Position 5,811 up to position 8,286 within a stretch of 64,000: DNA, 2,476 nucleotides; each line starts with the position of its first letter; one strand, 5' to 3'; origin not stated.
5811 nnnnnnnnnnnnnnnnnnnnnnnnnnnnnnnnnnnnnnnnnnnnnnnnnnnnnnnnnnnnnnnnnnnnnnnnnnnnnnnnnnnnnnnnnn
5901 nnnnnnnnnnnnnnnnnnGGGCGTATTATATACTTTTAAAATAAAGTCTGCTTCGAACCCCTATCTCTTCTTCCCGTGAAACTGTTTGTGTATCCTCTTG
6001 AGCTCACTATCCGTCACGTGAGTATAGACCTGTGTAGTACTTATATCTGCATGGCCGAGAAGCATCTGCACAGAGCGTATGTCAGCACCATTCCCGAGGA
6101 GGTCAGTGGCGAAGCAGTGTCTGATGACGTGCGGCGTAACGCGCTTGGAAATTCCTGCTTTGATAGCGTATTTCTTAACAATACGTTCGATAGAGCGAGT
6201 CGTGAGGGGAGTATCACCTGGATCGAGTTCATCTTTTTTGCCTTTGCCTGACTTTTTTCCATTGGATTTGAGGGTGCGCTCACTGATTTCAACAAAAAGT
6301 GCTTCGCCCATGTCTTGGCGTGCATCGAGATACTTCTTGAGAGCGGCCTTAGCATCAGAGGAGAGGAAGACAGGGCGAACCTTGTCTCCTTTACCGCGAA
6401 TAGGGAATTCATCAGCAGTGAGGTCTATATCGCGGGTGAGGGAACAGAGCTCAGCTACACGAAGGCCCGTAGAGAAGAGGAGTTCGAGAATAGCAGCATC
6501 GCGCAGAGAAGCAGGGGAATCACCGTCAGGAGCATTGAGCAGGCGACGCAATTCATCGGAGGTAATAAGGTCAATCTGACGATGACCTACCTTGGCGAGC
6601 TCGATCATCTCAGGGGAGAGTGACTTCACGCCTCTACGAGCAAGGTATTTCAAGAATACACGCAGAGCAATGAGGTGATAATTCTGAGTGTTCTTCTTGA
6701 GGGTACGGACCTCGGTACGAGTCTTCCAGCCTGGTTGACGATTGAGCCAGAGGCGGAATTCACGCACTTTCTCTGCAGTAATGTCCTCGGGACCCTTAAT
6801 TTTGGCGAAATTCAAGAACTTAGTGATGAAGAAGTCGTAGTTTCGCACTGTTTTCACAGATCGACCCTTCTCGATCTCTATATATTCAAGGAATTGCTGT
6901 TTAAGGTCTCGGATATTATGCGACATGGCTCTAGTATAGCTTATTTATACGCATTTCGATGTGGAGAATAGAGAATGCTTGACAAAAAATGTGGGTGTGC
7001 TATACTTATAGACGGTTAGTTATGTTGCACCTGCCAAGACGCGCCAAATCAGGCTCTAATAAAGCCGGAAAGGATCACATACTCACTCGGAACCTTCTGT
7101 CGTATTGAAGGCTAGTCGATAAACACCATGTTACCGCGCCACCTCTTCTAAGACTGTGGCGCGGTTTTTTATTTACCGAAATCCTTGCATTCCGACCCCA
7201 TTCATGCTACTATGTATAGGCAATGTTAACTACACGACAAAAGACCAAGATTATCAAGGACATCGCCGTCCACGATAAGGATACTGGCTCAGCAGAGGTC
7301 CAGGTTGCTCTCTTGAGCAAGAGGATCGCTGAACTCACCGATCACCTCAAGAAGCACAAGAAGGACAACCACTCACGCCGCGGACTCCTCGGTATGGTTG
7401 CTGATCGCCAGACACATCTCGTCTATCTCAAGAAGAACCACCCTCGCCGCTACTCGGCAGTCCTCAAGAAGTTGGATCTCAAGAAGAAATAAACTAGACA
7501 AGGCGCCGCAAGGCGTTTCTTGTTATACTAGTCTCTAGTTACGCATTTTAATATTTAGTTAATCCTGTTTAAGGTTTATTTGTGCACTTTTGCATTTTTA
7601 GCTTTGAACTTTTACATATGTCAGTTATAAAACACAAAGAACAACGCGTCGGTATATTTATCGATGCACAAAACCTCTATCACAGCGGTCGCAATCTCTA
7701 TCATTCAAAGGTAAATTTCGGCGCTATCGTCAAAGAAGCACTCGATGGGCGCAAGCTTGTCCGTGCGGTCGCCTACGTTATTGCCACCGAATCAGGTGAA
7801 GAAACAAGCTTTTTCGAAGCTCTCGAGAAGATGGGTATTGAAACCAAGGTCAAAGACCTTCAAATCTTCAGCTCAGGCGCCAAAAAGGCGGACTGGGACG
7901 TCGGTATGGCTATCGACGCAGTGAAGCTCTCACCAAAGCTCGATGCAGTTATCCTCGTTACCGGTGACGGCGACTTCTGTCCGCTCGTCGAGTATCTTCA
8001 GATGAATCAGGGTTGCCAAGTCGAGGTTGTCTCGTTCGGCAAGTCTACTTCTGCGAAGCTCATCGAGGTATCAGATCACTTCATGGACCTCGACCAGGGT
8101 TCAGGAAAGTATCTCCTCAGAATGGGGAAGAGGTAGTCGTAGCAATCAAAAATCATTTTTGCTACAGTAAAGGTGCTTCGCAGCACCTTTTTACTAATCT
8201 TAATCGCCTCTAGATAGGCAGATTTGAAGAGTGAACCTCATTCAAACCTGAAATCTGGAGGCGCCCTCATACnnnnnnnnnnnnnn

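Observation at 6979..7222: Consensus-promoter-driven 155-nt RNA or leader terminating just upstream of rpsO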

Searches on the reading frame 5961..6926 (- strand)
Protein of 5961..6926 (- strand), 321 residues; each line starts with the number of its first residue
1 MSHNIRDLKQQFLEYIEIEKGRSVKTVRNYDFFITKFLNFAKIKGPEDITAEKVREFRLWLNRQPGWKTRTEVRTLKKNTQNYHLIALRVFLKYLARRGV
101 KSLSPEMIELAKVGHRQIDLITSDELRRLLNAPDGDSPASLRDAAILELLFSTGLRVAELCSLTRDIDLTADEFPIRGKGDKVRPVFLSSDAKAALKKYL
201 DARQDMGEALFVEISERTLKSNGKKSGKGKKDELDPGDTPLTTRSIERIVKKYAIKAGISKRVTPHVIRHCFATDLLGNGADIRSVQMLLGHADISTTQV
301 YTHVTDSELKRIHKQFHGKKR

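Call 19: search_protein_families(library=ncbifam, proteins=[window:5961-6926:-])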
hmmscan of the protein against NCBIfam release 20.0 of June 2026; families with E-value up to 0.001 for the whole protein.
window:5961-6926:- (321 aa): 12 families
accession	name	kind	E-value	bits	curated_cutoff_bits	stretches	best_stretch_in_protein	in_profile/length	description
TIGR02225.1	recomb_XerD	equivalog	5.7e-69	232.6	329.6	1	10-318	1-288/290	site-specific tyrosine recombinase XerD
NF001399.0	PRK00283.1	subfamily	1.4e-67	228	279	1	7-319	7-298/300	tyrosine recombinase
NF040815.2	recomb_XerA_Arch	equivalog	8.6e-67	225.5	220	1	11-312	2-262/263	site-specific tyrosine recombinase/integron integrase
TIGR02224.1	recomb_XerC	equivalog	2.1e-66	224.3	335.15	1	10-320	1-293/295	tyrosine recombinase XerC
NF002331.0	PRK01287.1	subfamily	2.8e-44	151.6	371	1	3-318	21-326/365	site-specific tyrosine recombinase XerC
TIGR02249.1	integrase_gron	subfamily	2.3e-39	135.6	265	2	242-309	238-305/315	integron integrase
NF003462.0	PRK05084.1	equivalog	1.8e-30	105.9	267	1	142-312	196-352/360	tyrosine recombinase XerS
NF011946.0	PRK15417.1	equivalog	2.2e-22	79.7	435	1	245-306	256-317/337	integron integrase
NF007370.0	PRK09870.1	subfamily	5.3e-13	49.1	221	1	239-319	114-194/200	tyrosine-type DNA invertase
NF007371.0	PRK09871.1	subfamily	3.1e-11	43.2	222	1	122-304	8-174/198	tyrosine-type DNA invertase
NF040693.1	recomb_GmtY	equivalog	5.3e-07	29.2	340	1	247-310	375-438/441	gamma-mobile-trio recombinase GmtY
NF041502.1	integrase_1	equivalog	5.6e-07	28.7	350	1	198-315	251-371/484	site-specific integrase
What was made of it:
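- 5961..6926 (-): Divergent XerD/XerA-like tyrosine recombinase gene, a neighbouring gene that fixes the left end of the spacer. NCBIfam XerD 232.6 bits and XerA 225.5 bits, the latter above its cut-off of 220 (call 19).
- Tried and rejected: The recombinase scores as a housekeeping XerD/XerA type (call 19).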

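Call 22: find_related_loci(query=window:5961-6926:-, collection=metagenome_contigs, flank=2500)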
Query window:5961-6926:- (321 aa) in metagenome_contigs; peptide patterns used: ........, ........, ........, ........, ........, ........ (x = any residue, [..] = any of these).
600 stretches matched a pattern (row limit reached: there are more); 470 encode a relative of the query (tblastn E <= 1e-3); the best 80 are kept; 80 distinct loci.
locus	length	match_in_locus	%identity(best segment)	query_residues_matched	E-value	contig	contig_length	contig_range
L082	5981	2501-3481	89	1-321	0e+0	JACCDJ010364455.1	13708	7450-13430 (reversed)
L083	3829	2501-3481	89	1-321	0e+0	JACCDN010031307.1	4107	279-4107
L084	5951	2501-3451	84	1-321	0e+0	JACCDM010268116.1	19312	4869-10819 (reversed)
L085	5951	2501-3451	80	1-321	5e-174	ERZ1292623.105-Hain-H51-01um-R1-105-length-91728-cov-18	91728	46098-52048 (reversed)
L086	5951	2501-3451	80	1-321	5e-174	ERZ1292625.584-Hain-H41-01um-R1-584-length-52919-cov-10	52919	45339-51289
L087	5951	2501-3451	78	1-321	9e-173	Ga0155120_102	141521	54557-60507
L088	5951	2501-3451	78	1-321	9e-173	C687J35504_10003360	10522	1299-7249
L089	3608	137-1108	77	1-321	3e-171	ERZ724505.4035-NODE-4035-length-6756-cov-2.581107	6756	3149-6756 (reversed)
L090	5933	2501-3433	74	1-321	1e-162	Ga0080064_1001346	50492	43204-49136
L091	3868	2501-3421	69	1-321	5e-150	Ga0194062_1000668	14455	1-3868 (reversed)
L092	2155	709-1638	69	1-320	1e-152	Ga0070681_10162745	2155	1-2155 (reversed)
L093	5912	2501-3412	64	4-321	2e-131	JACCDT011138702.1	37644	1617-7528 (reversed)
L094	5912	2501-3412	64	3-320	5e-130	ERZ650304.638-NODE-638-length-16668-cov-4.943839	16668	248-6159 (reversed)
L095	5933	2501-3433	62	1-319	6e-130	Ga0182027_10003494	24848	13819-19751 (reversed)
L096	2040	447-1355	62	1-319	3e-138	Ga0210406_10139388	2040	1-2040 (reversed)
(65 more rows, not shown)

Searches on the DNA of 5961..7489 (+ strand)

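Call 4: search_rna_families(source=window, start=6900, end=7300, threshold=evalue, max_evalue=10, show_alignments=5)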
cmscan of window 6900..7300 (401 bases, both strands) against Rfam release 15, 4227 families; matches with E-value up to 10: 6.
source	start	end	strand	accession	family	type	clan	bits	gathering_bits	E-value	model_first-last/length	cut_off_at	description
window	7108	7186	+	RF00903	mir-359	Gene; miRNA;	-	17.8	68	0.93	1-83/83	no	mir-359 microRNA precursor family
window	7133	7167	+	RF04065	mir-7563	Gene; miRNA;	-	16.4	80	2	1-76/76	no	mir-7563 microRNA precursor family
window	7135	7224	-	RF02799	CssrB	Gene; sRNA;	-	14.1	76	1.7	1-180/180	no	Chromosome-encoded Shigella sRNA B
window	7093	7173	+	RF02869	ncS025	Gene; sRNA;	-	13.9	46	5.6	1-85/85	no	Burkholderia sRNA 25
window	7123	7171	+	RF02398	sau-6072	Gene; sRNA;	-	13.8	50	4.7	1-53/53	no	Staphylococcus sRNA sau-6072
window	7121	7172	-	RF02628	Hrs1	Gene; sRNA;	-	13.7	56.4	5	1-74/74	no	Hfq-regulated sRNA 1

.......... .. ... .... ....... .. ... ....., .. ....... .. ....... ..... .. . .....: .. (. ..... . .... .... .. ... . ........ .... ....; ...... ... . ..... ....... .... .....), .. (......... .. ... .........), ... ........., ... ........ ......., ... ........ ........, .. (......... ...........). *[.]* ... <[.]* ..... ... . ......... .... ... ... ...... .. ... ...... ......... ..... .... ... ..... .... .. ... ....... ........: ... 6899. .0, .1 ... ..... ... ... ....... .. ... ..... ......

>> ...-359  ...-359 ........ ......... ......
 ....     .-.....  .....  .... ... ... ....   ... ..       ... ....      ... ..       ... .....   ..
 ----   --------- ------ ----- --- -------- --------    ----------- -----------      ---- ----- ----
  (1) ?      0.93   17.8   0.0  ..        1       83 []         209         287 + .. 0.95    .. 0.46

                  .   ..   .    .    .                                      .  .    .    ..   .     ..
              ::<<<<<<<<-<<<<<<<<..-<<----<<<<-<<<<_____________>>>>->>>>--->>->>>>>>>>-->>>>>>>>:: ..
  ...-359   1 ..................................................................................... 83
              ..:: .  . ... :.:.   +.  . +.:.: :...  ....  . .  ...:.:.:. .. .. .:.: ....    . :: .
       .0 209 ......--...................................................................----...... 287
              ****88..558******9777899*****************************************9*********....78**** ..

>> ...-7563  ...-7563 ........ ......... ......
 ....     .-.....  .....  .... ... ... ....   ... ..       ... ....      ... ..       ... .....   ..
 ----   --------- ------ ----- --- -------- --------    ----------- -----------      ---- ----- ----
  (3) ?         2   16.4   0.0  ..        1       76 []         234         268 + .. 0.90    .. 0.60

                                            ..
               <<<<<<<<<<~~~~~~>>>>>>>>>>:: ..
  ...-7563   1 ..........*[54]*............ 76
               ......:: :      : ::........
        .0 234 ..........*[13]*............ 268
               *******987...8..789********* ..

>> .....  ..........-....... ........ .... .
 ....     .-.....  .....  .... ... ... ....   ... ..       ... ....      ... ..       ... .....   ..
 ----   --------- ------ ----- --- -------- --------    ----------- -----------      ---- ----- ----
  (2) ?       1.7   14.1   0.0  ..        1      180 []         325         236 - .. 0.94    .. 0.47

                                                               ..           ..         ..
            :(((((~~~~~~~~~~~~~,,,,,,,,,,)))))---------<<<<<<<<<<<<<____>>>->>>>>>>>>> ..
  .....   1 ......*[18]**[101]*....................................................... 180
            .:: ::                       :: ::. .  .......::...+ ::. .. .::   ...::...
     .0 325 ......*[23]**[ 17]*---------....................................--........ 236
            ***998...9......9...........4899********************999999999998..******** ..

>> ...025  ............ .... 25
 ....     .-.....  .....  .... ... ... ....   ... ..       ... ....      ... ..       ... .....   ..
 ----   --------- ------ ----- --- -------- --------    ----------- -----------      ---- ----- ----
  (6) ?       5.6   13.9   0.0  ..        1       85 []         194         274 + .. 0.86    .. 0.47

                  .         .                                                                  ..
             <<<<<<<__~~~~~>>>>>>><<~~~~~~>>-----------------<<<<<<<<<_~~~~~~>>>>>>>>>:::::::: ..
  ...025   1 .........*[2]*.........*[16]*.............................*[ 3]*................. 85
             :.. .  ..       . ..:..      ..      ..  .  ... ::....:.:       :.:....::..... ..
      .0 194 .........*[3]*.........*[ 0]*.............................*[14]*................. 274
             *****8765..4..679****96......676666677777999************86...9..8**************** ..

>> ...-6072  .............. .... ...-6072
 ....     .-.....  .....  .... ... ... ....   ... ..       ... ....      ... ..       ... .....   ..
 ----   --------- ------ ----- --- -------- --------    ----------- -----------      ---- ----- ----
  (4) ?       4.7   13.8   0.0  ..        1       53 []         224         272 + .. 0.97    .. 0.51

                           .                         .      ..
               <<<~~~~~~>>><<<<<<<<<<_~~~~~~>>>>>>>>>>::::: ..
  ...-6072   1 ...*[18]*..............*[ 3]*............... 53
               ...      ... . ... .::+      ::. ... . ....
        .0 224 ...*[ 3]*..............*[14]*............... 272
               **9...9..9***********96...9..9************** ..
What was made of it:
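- On S15 (rpsO) autoregulatory leader: No S15 family appears among the matches at E<=10 in 6900-7300 (call 4).
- On Bacterial SRP (4.5S) RNA: No SRP hit at E<=10 (call 4).
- On 6S RNA: No 6S hit (call 4).
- Closest known: S15. Different: There is no Rfam match (call 4).
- Closest known: Bacterial SRP. Different: There is no covariance-model match at E<=10 (call 4).
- No Rfam S15 model matches (call 4). No SRP, 6S or any other family matches at E<=10 (call 4).
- Tried and rejected: The E<=10 scan of 6900-7300 gave only chance hits on the terminator hairpin (call 4).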

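Call 11: search_rna_families(sources=[L004, L007, L014, L015, L018, L021, L022, L023, L026, L031, L035, L037, L039, L041, L042, L043, L045, L050, L051, L053], threshold=gathering)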
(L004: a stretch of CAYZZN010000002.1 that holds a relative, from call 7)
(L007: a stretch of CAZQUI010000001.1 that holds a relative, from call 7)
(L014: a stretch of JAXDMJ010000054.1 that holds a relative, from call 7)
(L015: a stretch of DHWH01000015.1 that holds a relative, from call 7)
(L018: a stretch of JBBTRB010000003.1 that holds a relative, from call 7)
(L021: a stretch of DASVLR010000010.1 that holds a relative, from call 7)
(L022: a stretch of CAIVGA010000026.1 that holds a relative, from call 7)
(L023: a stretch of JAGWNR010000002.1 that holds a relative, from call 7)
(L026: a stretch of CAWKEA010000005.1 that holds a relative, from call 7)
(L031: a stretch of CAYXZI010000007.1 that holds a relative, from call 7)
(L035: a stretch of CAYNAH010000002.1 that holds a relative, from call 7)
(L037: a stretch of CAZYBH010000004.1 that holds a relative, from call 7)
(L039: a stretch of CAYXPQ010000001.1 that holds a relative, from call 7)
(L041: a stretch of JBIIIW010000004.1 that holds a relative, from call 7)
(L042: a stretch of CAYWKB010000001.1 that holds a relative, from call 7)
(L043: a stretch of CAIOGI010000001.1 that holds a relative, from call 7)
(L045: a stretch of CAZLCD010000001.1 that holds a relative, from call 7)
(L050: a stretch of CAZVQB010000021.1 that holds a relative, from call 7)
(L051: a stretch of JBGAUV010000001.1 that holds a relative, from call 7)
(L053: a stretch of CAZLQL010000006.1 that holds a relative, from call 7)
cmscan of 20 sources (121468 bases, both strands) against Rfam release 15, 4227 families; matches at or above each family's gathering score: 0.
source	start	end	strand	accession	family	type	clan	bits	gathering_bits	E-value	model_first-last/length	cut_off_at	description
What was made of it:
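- Tried and rejected: The gathering-threshold scan of 20 loci with long spacers found nothing (call 11).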

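Call 43: search_rna_families(sources=[L082, L084, L004, L023, L026, L035, L039, L041, L050, L015], threshold=evalue, max_evalue=1)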
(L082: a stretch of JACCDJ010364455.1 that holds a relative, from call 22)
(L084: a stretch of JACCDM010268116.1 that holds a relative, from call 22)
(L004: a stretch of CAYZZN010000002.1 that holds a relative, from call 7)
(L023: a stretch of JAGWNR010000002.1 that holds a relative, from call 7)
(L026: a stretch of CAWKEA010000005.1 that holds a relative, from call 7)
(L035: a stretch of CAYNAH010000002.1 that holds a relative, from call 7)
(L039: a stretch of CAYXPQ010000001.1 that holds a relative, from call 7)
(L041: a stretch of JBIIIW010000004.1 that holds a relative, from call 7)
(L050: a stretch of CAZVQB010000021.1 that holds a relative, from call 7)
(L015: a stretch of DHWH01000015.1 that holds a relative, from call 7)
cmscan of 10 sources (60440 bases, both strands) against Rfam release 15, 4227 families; matches with E-value up to 1: 3.
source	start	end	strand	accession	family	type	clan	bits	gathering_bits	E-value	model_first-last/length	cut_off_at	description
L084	5384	5438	-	RF00008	Hammerhead_3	Gene; ribozyme;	CL00010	39.8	48.5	3.8e-05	1-54/54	no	Hammerhead ribozyme (type III)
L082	5332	5407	-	RF00008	Hammerhead_3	Gene; ribozyme;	CL00010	34.8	48.5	0.00093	1-54/54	no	Hammerhead ribozyme (type III)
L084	333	387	+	RF00008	Hammerhead_3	Gene; ribozyme;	CL00010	29.7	48.5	0.026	1-54/54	no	Hammerhead ribozyme (type III)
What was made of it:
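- Tried and rejected: The E<=1 scan of 10 loci gave only sub-threshold hammerhead hits far from the spacer (call 43).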

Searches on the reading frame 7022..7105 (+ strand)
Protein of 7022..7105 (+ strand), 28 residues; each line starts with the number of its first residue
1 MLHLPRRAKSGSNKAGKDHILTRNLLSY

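Call 69: search_protein_families(library=pfam, proteins=[window:7022-7105:+], max_evalue=1)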
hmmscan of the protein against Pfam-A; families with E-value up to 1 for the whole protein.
seq(28 aa): 0 families
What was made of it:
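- Checked: Its internal ATG at 7023 would give 28 codons, but it has no SD site and no family match (call 69).
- It has no family match (call 69).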

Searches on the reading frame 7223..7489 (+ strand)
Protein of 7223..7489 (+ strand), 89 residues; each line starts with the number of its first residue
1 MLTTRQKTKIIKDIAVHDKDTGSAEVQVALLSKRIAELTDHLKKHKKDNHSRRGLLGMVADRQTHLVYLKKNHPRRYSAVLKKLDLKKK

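Call 7: find_related_loci(query=window:7223-7489:+, collection=genome_contigs, flank=3000)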
Query window:7223-7489:+ (89 aa) in genome_contigs; peptide patterns used: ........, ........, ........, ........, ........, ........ (x = any residue, [..] = any of these).
600 stretches matched a pattern (row limit reached: there are more); 234 encode a relative of the query (tblastn E <= 1e-3); the best 80 are kept; 80 distinct loci.
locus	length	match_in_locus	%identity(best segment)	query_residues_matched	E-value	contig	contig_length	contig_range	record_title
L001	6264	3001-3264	93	1-88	4e-51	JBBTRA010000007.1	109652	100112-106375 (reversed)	MAG: Patescibacteria group bacterium isolate H41-bin055_1 H41_bin055_1_000000000007, whole genome shotgun sequence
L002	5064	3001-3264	93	1-88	5e-51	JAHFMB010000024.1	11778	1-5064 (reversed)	MAG: Candidatus Taylorbacteria bacterium isolate nzgw447 NODE_8507_length_11779_cov_2.929576, whole genome shotgun seque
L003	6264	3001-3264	90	1-88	1e-49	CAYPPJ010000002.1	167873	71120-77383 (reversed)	MAG TPA_asm: uncultured Candidatus Saccharibacteria bacterium isolate SRP278252_co2_123 genome assembly, contig: NODE_99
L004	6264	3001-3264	90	1-88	2e-49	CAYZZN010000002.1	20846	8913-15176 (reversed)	MAG TPA_asm: uncultured Candidatus Saccharibacteria bacterium isolate SRP286056_co1_697 genome assembly, contig: NODE_30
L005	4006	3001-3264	90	1-88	1e-49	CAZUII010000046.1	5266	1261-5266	MAG TPA_asm: uncultured Candidatus Saccharibacteria bacterium isolate SRP342105_co1_365 genome assembly, contig: NODE_22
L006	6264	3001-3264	89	1-88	3e-48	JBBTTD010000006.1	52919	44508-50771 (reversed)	MAG: Patescibacteria group bacterium isolate H41-bin002_1 H41_bin002_1_000000000006, whole genome shotgun sequence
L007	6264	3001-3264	85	1-88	3e-47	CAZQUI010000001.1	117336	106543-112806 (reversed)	MAG TPA_asm: uncultured Candidatus Saccharibacteria bacterium isolate SRP342105_co1_472 genome assembly, contig: NODE_18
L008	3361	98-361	86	1-88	1e-46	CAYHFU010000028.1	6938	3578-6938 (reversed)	MAG TPA_asm: uncultured Candidatus Saccharibacteria bacterium isolate ERP119705_co12_215 genome assembly, contig: NODE_1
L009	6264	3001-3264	82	1-88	1e-45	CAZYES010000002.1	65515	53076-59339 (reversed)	MAG TPA_asm: uncultured Candidatus Saccharibacteria bacterium isolate binchicken_co153_50 genome assembly, contig: NODE_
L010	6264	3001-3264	84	1-88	1e-45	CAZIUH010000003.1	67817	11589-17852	MAG TPA_asm: uncultured Candidatus Saccharibacteria bacterium isolate SRP178699_co1_126 genome assembly, contig: NODE_31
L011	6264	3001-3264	80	1-88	2e-45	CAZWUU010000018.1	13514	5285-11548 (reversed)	MAG TPA_asm: uncultured Candidatus Saccharibacteria bacterium isolate SRP300315_co1_24 genome assembly, contig: NODE_203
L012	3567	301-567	82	1-89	2e-45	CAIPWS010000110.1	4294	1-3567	uncultured bacterium isolate Umea2p3_bin-1408 genome assembly, contig: bin-1408:110/148, whole genome shotgun sequence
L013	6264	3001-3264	82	1-88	4e-45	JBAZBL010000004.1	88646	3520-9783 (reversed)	MAG: Candidatus Paceibacterota bacterium isolate SO_2017_GW1_111 NODE_1632_length_88646_cov_1.507699_OW334_2017, whole g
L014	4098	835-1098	81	1-88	4e-45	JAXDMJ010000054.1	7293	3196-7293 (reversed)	MAG: Candidatus Parcubacteria bacterium isolate BP_639 scaffold_6781575, whole genome shotgun sequence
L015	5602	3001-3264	82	1-88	9e-45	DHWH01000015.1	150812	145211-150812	MAG TPA_asm: Patescibacteria group bacterium UBA5187 UBA5187_contig_644, whole genome shotgun sequence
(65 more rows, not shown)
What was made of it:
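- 7223..7492 (+): rpsO (ribosomal protein S15, 89 aa), a neighbouring gene with a leaderless mRNA. The related loci in call 7 were found with this protein as the query.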

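Call 20: find_encoding_contigs(protein=window:7223-7489:+, flank=3000, max_places=10)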
Protein window:7223-7489:+ (89 aa): 1 contig read that carries it; 1 place shown.
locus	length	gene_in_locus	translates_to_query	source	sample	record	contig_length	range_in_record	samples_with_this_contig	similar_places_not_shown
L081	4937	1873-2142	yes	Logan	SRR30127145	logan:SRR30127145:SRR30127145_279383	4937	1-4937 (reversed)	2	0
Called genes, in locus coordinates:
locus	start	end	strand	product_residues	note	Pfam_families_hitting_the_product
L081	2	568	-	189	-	PF00561:Abhydrolase_1 (faint), PF06821:Ser_hydrolase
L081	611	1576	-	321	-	PF02899:Phage_int_SAM_1, PF13102:Phage_int_SAM_5 (weak), PF13495:Phage_int_SAM_4, PF00589:Phage_integrase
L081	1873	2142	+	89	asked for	PF00312:Ribosomal_S15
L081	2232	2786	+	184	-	PF01936:NYN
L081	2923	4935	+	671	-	?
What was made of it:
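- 7223..7492 (+): Pfam Ribosomal_S15 is recorded for the identical gene in L081 (call 20).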

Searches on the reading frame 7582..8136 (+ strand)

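Call 19: search_protein_families(library=ncbifam, proteins=[window:7582-8136:+])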
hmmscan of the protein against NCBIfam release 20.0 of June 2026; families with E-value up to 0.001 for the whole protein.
window:7582-8136:+ (184 aa): 1 family
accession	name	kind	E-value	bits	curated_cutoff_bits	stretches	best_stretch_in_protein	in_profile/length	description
TIGR00288.1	TIGR00288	hypoth_equivalog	3.2e-06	27.1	178.45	1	94-171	78-156/160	TIGR00288 family NYN domain-containing protein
